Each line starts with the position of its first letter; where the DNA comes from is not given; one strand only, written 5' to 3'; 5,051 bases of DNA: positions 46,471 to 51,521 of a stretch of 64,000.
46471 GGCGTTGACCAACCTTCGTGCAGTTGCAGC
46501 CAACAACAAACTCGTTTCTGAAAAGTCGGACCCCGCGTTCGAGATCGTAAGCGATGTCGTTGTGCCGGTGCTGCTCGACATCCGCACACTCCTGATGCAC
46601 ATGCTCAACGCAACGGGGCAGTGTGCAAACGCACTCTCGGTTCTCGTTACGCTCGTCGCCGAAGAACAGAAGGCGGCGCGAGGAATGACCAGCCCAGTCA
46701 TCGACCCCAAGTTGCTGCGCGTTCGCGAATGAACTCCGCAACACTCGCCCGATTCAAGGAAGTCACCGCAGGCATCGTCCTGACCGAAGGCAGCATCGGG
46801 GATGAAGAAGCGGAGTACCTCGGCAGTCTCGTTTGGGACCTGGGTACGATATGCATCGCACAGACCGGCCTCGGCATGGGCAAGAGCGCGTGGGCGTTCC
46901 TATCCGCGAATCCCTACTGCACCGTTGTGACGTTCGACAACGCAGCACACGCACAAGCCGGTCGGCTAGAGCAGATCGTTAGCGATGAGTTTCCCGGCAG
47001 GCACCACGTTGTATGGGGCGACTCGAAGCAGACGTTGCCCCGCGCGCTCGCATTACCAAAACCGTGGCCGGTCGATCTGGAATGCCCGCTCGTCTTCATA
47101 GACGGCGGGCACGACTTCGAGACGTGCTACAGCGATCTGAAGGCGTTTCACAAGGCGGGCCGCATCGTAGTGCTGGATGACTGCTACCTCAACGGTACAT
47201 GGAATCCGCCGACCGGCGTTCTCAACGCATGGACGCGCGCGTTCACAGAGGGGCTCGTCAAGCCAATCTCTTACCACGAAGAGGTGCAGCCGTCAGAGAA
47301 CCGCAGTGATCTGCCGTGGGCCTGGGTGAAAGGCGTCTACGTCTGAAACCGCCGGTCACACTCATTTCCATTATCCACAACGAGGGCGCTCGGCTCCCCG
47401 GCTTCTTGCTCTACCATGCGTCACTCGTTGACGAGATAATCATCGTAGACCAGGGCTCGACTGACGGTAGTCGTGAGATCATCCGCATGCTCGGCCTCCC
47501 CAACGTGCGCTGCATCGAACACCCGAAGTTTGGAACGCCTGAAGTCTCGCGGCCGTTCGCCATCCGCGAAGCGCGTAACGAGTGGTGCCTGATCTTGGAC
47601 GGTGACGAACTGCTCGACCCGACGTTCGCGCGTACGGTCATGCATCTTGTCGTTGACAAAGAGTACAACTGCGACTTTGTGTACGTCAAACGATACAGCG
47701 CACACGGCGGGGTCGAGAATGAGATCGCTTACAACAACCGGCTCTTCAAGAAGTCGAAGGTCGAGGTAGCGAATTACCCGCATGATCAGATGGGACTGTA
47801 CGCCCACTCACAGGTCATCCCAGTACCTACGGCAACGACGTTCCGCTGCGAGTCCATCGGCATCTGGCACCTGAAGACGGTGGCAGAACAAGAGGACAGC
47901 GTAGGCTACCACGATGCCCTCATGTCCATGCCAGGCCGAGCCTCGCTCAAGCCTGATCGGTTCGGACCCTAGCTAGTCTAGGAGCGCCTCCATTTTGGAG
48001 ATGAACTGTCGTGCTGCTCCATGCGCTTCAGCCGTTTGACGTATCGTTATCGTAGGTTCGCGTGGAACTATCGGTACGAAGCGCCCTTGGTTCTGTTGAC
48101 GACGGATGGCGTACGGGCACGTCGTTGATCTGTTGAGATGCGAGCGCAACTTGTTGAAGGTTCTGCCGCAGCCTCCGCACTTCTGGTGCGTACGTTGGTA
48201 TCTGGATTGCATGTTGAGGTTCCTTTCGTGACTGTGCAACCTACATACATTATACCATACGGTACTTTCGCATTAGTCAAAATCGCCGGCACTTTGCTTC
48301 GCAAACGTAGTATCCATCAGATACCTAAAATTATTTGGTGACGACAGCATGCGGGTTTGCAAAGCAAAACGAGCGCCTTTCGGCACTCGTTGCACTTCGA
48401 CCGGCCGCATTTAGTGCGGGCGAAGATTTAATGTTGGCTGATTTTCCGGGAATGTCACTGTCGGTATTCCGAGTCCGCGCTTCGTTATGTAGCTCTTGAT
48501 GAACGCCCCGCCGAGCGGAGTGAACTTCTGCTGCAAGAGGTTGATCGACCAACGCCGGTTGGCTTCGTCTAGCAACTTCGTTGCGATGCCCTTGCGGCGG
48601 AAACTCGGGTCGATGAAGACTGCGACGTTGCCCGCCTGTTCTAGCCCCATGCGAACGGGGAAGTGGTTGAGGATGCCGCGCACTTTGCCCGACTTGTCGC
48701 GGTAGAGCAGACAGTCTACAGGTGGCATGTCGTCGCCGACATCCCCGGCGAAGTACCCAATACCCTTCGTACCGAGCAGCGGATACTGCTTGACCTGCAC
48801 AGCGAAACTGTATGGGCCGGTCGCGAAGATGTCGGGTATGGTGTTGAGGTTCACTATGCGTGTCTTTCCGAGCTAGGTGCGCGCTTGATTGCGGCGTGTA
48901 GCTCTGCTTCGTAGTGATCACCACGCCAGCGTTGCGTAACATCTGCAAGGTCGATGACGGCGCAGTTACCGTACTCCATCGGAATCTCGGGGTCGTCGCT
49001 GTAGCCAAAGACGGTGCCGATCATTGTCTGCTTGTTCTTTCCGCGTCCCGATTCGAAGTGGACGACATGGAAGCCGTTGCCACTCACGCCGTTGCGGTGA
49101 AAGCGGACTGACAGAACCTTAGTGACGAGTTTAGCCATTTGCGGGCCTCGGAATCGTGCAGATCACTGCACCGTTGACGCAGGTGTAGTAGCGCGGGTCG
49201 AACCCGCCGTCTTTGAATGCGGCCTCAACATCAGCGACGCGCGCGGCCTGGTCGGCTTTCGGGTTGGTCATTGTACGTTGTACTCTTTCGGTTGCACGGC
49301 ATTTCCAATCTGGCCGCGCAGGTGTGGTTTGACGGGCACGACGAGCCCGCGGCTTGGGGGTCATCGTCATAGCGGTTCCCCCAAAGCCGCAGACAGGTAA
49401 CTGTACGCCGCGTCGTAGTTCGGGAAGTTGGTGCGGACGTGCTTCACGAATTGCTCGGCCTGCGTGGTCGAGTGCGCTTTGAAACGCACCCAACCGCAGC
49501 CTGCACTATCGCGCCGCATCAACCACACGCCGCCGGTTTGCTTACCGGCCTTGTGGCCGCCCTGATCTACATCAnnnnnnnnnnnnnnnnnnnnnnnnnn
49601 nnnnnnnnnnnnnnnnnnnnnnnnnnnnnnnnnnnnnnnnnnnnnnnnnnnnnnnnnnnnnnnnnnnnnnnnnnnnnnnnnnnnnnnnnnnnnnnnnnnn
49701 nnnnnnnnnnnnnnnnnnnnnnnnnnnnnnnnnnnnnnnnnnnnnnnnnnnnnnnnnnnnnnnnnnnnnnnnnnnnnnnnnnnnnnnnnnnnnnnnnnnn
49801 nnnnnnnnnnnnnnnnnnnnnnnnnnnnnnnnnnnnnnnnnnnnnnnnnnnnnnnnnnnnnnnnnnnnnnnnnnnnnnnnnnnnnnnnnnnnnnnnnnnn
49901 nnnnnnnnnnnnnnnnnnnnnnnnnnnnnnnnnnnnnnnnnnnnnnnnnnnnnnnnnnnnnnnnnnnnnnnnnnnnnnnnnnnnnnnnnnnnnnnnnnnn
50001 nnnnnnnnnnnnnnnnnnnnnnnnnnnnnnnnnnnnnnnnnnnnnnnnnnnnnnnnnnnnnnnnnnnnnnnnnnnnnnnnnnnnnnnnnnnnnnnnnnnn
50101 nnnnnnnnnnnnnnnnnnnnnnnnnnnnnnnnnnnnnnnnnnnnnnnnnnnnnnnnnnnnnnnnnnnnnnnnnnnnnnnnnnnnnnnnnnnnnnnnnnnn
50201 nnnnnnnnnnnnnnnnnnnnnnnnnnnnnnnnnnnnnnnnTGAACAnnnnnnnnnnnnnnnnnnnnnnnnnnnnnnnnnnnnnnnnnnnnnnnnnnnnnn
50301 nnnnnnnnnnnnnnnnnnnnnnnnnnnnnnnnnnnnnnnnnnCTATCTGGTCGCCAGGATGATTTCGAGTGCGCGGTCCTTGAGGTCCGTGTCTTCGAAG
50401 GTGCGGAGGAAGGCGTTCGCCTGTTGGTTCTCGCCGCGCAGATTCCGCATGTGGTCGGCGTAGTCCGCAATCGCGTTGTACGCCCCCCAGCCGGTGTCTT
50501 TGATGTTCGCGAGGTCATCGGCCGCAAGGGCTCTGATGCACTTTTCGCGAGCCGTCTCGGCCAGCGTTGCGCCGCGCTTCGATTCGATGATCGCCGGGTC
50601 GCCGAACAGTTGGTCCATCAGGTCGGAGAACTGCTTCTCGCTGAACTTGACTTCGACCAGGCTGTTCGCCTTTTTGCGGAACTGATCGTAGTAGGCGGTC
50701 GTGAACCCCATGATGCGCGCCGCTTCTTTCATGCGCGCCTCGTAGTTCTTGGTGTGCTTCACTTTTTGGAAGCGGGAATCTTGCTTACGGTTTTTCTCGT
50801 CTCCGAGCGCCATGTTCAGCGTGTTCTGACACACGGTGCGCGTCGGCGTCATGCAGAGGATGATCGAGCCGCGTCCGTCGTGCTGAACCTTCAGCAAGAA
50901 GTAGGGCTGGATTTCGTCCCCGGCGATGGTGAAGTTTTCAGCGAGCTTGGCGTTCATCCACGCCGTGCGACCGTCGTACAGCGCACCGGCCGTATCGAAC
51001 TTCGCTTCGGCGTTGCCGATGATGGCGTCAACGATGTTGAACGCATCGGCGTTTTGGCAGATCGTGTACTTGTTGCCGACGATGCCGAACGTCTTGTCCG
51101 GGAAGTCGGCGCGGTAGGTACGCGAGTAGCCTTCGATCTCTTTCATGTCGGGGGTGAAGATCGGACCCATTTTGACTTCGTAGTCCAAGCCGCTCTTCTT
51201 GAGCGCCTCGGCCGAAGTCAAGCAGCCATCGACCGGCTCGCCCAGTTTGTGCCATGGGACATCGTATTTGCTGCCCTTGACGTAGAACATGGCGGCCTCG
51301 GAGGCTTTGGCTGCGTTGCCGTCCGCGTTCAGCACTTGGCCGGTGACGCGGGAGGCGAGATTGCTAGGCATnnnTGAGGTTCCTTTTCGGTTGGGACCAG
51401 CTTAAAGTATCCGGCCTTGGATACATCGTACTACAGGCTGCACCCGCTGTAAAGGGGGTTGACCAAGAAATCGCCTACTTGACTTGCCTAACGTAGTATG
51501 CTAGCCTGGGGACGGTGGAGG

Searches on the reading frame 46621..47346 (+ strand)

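Call 54: search_protein_families(library=pfam, proteins=[window:46621-47346:+], max_evalue=0.001)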
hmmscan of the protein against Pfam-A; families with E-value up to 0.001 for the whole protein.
window:46621-47346:+ (241 aa): 1 family
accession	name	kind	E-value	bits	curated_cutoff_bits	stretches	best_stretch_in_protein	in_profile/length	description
PF13578.12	Methyltransf_24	-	1.1e-08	36.4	26.3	1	82-187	3-104/105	Methyltransferase domain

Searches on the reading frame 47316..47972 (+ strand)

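Call 54: search_protein_families(library=pfam, proteins=[window:47316-47972:+], max_evalue=0.001)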
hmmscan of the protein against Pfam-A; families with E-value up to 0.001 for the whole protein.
window:47316-47972:+ (218 aa): 2 families
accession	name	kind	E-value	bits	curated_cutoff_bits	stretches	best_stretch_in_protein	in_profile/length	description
PF00535.33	Glycos_transf_2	-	4.7e-14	53.1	23.3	1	17-135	3-128/168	Glycosyl transferase family 2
PF13704.12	Glyco_tranf_2_4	-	1.7e-10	41.7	27.5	1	21-105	1-89/98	Glycosyl transferase family 2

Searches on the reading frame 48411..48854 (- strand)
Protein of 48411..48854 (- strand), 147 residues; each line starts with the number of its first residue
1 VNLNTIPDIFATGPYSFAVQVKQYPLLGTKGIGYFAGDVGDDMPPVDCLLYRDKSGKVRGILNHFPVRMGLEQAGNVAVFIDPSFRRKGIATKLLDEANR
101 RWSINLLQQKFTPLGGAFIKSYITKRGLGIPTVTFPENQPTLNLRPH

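Call 55: search_protein_families(library=pfam, proteins=[window:48411-48854:-], max_evalue=0.001)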
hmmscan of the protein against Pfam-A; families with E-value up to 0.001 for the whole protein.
window:48411-48854:- (147 aa): 3 families
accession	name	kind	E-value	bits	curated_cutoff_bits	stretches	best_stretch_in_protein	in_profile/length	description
PF13508.13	Acetyltransf_7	-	2e-05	25.3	27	1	71-102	27-56/84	Acetyltransferase (GNAT) domain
PF13880.12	Acetyltransf_13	-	5.5e-05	23.3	22.8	1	78-104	9-35/69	ESCO1/2 acetyl-transferase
PF00583.31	Acetyltransf_1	-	0.00044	20.9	20.7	1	52-98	38-84/116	Acetyltransferase (GNAT) family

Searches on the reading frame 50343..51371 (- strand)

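Call 31: search_protein_families(library=phrogs, proteins=[window:50343-51371:-], max_evalue=0.001)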
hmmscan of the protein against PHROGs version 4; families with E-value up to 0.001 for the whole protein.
window:50343-51371:- (342 aa): 1 family
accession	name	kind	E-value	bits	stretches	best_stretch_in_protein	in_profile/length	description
phrog_1221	-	unknown function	1.1e-70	239.5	1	33-334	34-340/355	-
